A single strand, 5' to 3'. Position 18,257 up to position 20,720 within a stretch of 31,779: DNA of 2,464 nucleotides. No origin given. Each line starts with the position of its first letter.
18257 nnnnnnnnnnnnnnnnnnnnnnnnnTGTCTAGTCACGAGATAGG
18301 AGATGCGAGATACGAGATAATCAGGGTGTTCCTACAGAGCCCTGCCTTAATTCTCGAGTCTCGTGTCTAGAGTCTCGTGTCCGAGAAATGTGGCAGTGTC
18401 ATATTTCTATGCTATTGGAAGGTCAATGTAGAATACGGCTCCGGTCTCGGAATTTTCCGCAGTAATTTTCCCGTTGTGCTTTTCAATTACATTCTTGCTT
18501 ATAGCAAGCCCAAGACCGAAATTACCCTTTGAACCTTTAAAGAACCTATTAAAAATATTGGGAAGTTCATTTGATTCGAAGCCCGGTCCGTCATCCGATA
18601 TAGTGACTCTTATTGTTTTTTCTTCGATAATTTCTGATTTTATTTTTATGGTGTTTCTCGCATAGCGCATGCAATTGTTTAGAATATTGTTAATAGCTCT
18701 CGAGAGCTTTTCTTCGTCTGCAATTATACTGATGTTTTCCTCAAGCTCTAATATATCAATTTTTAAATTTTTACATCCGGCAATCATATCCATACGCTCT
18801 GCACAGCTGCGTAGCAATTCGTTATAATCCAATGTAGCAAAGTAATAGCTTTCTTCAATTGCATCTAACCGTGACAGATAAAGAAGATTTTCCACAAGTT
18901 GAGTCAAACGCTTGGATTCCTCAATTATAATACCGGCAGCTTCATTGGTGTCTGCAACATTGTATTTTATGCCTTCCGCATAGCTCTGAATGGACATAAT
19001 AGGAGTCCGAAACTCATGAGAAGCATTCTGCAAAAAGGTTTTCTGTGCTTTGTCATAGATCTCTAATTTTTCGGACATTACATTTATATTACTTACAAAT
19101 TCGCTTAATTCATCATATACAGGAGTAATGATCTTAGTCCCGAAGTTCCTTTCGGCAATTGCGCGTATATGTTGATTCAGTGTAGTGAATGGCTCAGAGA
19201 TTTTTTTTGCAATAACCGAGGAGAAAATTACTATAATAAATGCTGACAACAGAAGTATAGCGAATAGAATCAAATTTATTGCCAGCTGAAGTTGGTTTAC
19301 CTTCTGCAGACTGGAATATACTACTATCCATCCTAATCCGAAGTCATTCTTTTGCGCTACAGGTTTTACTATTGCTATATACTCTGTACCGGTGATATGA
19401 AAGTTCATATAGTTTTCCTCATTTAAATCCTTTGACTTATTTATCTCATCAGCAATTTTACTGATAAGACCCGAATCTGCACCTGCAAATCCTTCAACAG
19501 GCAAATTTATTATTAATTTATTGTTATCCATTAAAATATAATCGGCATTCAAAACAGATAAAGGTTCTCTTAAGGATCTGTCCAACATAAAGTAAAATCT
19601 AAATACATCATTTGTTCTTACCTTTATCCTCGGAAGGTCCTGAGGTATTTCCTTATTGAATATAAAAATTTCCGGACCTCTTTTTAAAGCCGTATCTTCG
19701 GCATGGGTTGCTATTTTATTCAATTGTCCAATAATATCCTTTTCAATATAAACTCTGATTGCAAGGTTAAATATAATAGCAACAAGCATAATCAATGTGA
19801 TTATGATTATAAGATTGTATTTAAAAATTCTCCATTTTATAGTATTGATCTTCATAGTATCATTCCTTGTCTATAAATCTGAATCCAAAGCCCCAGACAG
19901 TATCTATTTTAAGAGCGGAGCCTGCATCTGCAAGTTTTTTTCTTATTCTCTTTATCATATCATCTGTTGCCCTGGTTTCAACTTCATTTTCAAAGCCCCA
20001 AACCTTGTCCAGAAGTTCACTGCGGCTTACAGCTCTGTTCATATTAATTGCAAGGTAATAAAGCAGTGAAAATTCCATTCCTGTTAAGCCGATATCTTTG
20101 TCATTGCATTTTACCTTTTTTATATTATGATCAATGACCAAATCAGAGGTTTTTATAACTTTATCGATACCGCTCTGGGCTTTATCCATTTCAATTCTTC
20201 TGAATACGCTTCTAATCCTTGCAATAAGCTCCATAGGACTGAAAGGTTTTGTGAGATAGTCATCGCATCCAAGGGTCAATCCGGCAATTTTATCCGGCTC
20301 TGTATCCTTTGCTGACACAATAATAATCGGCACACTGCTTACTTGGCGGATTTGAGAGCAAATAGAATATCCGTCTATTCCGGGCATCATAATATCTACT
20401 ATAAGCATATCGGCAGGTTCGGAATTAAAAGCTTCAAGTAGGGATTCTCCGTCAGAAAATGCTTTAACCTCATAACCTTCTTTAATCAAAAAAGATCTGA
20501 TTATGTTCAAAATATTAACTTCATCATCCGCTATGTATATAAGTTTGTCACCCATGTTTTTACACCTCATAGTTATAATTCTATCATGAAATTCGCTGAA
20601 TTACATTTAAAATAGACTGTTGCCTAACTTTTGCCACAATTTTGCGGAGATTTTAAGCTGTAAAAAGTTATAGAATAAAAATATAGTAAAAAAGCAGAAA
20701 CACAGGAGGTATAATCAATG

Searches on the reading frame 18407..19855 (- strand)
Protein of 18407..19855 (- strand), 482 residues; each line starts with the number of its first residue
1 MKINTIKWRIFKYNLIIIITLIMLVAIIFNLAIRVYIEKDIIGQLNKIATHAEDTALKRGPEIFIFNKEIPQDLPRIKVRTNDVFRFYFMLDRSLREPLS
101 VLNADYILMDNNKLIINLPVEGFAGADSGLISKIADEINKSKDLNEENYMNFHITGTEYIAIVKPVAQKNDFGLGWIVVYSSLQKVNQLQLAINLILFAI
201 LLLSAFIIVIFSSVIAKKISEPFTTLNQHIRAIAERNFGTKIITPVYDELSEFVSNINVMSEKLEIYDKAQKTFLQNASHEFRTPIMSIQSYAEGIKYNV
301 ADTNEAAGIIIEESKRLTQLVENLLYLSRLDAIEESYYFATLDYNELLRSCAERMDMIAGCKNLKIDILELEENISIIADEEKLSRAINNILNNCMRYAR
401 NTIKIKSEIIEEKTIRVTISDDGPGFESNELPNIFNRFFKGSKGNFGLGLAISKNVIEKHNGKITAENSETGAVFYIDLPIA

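Call 3: search_protein_families(library=pfam, proteins=[window:18407-19855:-])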
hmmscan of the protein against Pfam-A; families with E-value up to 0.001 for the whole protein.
window:18407-19855:- (482 aa): 4 families
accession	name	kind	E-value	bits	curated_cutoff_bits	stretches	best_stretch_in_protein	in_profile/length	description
PF02518.31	HATPase_c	-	2.4e-21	76.7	26.4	1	380-481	2-109/111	Histidine kinase-, DNA gyrase B-, and HSP90-like ATPase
PF00512.31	HisKA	-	3.2e-15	56.4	26.9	1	271-332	2-65/66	His Kinase A (phospho-acceptor) domain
PF13581.12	HATPase_c_2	-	0.00013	22.4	27.4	1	383-460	31-112/127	Histidine kinase-like ATPase domain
PF14501.12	HATPase_c_5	-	0.00073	19.8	22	0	383-476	5-98/102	GHKL domain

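Call 4: search_protein_families(library=ncbifam, proteins=[window:18407-19855:-])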
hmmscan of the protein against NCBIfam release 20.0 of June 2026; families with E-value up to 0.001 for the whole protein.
window:18407-19855:- (482 aa): 80 families (the best 25 are shown)
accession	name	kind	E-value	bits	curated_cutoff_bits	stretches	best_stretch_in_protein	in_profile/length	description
NF033092.0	HK_WalK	equivalog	5e-56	190.5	725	2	268-481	369-594/594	cell wall metabolism sensor histidine kinase WalK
NF046044.1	PnpS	equivalog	6.9e-44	150.4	400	1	266-480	165-390/390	two-component system histidine kinase PnpS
TIGR01386.1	cztS_silS_copS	subfamily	1.2e-41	143.2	292.55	1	138-480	106-457/457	heavy metal sensor histidine kinase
NF012163.2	BaeS_SmeS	equivalog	7.2e-40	137.3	500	1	193-474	165-450/457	sensor histidine kinase efflux regulator BaeS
NF007837.0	PRK10549.1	equivalog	3.7e-39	134.7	603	1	199-479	168-456/466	envelope stress sensor histidine kinase BaeS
NF041210.1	his_kin_PieS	equivalog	1e-38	133.6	850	1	96-481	72-470/474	two component system sensor histidine kinase PieS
TIGR02966.1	phoR_proteo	equivalog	7.9e-38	130.3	334.2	1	263-476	106-330/333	phosphate regulon sensor histidine kinase PhoR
NF008312.0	PRK11100.1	equivalog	1.7e-36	126.1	356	1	190-478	178-471/477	two-component system sensor histidine kinase CreC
NF007007.0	PRK09470.1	equivalog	1.1e-35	123.4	486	1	102-481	87-459/463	envelope stress sensor histidine kinase CpxA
NF045900.1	HisKinCpxALeg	equivalog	1.2e-34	119.9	800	1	201-480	158-450/451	two-component system sensor histidine kinase CpxA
NF041735.1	hist_kin_RppB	equivalog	3.3e-34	118.4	400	1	270-480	215-438/438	two-component system sensor histidine kinase RppB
NF008468.0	PRK11360.1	equivalog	2.4e-33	115.4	646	1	279-481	404-608/616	two-component system sensor histidine kinase AtoS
NF007898.0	PRK10604.1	equivalog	6e-32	111.4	478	1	188-481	133-423/433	two-component system sensor histidine kinase RstB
NF045911.1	TCSHisKinNblS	equivalog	1e-31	110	1000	2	269-481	386-620/621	two-component system sensor histidine kinase NblS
NF041880.1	EPS_EpsF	equivalog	4.8e-31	107.8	900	1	262-478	265-490/492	response regulator EpsF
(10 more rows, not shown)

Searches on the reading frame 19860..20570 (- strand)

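Call 63: search_protein_families(library=pfam, proteins=[window:19860-20570:-], max_evalue=0.00001)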
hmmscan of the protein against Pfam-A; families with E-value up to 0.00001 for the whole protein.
window:19860-20570:- (236 aa): 2 families
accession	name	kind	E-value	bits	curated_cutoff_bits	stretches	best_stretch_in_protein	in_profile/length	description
PF00072.30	Response_reg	-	2e-30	105.6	30.2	1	11-120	1-111/111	Response regulator receiver domain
PF00486.34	Trans_reg_C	-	1.5e-20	73.4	26.2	1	158-232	2-77/77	Transcriptional regulatory protein, C terminal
